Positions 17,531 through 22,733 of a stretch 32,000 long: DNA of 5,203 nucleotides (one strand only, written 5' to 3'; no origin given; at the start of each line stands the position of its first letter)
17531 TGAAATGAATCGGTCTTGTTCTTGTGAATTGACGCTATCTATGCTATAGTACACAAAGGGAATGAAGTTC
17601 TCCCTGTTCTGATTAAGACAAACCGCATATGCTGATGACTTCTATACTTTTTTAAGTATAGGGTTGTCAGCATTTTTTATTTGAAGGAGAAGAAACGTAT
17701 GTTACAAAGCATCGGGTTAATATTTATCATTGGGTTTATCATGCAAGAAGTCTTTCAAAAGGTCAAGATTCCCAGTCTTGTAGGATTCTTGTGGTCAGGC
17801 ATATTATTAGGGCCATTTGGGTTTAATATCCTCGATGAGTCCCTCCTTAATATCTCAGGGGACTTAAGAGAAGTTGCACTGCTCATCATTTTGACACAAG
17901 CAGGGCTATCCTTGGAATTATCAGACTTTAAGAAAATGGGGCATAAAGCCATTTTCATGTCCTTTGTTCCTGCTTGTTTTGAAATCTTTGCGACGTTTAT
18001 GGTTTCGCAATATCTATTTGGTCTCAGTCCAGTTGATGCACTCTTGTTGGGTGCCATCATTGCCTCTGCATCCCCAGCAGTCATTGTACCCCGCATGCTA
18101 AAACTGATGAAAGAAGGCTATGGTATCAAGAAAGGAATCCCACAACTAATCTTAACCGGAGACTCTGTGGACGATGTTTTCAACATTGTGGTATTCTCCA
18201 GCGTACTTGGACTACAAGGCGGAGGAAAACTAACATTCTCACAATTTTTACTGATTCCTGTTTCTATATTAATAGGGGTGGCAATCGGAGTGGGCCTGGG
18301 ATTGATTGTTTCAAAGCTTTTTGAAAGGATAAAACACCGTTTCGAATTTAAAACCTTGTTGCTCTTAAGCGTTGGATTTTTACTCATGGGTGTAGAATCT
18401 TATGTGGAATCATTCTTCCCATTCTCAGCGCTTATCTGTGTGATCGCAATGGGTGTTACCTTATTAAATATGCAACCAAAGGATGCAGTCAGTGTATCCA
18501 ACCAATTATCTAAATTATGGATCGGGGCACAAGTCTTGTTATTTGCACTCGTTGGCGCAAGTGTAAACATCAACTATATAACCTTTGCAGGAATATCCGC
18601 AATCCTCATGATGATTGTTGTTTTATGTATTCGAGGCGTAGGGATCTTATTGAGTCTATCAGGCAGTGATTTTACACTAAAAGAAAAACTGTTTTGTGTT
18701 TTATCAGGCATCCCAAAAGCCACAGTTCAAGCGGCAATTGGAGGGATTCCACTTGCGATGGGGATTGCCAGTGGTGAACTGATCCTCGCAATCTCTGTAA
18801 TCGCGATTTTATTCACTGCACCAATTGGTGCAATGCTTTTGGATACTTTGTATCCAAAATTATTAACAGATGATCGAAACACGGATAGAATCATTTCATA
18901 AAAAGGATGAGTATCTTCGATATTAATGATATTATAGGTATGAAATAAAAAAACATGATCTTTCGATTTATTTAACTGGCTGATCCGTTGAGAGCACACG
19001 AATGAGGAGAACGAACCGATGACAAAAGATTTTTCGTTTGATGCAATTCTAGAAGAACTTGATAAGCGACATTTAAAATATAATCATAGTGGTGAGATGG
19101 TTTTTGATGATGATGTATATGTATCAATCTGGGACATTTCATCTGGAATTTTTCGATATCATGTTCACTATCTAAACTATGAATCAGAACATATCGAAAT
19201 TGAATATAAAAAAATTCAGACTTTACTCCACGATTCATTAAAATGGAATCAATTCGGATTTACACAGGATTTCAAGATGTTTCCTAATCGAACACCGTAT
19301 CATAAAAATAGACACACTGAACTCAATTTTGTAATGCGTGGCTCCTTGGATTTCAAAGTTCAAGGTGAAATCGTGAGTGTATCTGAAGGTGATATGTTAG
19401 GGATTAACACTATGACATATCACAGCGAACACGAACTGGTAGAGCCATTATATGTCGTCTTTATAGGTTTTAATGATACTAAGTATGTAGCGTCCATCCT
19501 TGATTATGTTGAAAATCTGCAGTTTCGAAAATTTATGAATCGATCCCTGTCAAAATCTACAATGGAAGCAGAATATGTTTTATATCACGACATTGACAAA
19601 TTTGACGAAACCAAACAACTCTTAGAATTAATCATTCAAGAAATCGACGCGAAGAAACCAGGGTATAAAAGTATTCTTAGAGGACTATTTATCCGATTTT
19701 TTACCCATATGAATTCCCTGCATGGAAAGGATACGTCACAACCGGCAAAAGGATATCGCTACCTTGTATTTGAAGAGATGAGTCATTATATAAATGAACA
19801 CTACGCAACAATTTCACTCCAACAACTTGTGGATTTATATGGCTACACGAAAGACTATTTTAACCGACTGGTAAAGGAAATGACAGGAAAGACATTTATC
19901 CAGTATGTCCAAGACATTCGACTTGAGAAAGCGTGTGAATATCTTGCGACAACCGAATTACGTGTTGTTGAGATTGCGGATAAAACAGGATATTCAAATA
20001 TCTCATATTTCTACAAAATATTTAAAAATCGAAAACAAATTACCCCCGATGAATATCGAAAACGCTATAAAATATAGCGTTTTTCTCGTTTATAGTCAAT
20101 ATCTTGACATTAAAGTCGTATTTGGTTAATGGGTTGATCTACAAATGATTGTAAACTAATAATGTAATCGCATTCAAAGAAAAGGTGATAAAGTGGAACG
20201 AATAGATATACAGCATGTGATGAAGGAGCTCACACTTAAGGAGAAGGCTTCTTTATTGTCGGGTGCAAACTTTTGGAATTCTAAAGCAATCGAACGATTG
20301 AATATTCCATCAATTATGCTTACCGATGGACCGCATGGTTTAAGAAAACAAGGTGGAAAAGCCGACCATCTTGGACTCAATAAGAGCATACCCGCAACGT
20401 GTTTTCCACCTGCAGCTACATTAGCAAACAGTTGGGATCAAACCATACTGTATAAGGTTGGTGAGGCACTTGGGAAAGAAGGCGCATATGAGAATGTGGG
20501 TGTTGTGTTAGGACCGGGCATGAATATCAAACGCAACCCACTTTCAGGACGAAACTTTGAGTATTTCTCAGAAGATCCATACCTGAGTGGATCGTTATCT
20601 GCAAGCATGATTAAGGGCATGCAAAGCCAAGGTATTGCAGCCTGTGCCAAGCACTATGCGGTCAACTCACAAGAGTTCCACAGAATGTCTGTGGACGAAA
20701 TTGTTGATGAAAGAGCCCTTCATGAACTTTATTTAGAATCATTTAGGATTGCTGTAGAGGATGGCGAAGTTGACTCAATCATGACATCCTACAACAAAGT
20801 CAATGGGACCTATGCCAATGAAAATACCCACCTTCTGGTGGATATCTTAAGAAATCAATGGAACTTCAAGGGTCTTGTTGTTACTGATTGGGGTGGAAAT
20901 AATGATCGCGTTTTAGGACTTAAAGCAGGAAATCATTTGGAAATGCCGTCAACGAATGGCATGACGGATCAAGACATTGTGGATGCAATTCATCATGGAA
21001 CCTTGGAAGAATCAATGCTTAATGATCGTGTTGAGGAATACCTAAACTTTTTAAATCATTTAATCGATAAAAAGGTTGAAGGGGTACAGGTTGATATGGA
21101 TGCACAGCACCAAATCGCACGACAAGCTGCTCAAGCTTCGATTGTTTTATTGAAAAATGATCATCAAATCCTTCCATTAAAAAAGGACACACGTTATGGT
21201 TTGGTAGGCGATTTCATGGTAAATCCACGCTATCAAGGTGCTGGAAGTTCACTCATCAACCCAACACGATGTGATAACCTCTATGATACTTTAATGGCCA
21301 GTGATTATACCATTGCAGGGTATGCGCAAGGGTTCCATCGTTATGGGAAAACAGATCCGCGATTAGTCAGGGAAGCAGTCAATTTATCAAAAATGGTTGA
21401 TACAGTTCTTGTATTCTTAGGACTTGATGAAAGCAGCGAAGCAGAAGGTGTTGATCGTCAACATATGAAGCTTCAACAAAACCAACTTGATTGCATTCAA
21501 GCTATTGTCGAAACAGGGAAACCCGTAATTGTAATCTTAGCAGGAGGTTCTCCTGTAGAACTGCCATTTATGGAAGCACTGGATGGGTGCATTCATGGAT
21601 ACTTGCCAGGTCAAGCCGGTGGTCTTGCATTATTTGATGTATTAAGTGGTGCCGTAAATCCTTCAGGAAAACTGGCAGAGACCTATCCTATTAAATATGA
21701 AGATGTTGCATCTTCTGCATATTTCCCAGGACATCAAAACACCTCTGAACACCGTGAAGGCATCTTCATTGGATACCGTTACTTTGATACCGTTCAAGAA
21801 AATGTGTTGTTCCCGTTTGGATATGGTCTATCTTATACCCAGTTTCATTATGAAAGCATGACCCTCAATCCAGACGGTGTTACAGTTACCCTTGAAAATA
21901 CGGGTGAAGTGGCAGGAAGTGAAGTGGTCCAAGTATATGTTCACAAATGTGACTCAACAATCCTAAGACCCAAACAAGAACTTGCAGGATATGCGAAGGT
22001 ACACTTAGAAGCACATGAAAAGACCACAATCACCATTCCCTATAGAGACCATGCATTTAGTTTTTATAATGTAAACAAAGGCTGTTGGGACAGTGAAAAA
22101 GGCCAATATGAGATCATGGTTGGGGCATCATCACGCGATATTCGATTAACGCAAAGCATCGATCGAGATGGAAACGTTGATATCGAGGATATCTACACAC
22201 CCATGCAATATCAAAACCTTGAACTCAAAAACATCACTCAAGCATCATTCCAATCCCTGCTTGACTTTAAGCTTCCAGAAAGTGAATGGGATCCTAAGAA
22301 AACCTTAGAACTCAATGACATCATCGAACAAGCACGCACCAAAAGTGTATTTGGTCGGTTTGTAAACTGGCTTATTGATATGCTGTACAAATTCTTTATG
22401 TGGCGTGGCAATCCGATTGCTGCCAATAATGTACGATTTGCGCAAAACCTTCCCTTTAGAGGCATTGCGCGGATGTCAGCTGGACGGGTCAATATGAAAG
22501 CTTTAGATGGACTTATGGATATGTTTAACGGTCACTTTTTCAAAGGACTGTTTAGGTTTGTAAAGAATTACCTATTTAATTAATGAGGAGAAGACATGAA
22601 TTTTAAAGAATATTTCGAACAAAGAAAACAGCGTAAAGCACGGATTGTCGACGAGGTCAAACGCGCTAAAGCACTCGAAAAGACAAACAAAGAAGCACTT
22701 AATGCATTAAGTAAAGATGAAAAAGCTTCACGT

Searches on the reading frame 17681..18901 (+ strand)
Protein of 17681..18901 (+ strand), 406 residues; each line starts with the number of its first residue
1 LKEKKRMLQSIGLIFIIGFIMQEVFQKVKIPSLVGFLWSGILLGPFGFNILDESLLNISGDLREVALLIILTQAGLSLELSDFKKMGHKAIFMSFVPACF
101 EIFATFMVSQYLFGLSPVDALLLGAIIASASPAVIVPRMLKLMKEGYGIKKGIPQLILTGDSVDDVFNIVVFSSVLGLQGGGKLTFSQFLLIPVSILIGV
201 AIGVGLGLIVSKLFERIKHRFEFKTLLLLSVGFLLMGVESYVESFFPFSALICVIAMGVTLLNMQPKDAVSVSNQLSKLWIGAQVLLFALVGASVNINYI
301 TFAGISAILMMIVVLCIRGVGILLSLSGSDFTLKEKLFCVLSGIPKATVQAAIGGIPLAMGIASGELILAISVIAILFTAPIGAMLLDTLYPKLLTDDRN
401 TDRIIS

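Call 5: search_protein_families(library=pfam, proteins=[window:17681-18901:+], max_evalue=1)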
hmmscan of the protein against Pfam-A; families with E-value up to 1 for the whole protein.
window:17681-18901:+ (406 aa): 1 family
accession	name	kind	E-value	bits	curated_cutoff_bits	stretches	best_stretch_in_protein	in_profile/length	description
PF00999.27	Na_H_Exchanger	-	3.2e-40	138.6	26.2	1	16-385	6-367/375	Sodium/hydrogen exchanger, transmembrane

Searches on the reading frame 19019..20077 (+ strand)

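Call 13: search_protein_families(library=pfam, proteins=[window:19019-20077:+], max_evalue=0.001)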
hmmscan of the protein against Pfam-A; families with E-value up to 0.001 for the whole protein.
window:19019-20077:+ (352 aa): 3 families
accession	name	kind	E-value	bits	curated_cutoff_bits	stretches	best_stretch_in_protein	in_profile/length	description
PF12833.13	HTH_18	-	1.2e-20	74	33.6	1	273-349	4-80/80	Helix-turn-helix domain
PF00165.29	HTH_AraC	-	2.3e-13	50.3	26.6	1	310-348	2-42/42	Bacterial regulatory helix-turn-helix proteins, AraC family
PF07883.17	Cupin_2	-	9.6e-05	22.5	27.2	1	92-136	11-55/70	Cupin domain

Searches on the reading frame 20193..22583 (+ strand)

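Call 13: search_protein_families(library=pfam, proteins=[window:20193-22583:+], max_evalue=0.001)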
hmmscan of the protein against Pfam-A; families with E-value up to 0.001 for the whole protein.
window:20193-22583:+ (796 aa): 3 families
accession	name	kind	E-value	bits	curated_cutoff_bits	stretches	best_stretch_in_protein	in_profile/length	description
PF01915.27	Glyco_hydro_3_C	-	2.6e-43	148.8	31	1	317-548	1-200/200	Glycosyl hydrolase family 3 C-terminal domain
PF00933.27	Glyco_hydro_3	-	1.5e-36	126.9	27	1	66-282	79-312/316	Glycosyl hydrolase family 3 N terminal domain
PF14310.12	Fn3-like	-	3.3e-22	78.8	25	1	577-647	1-71/71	Fibronectin type III-like domain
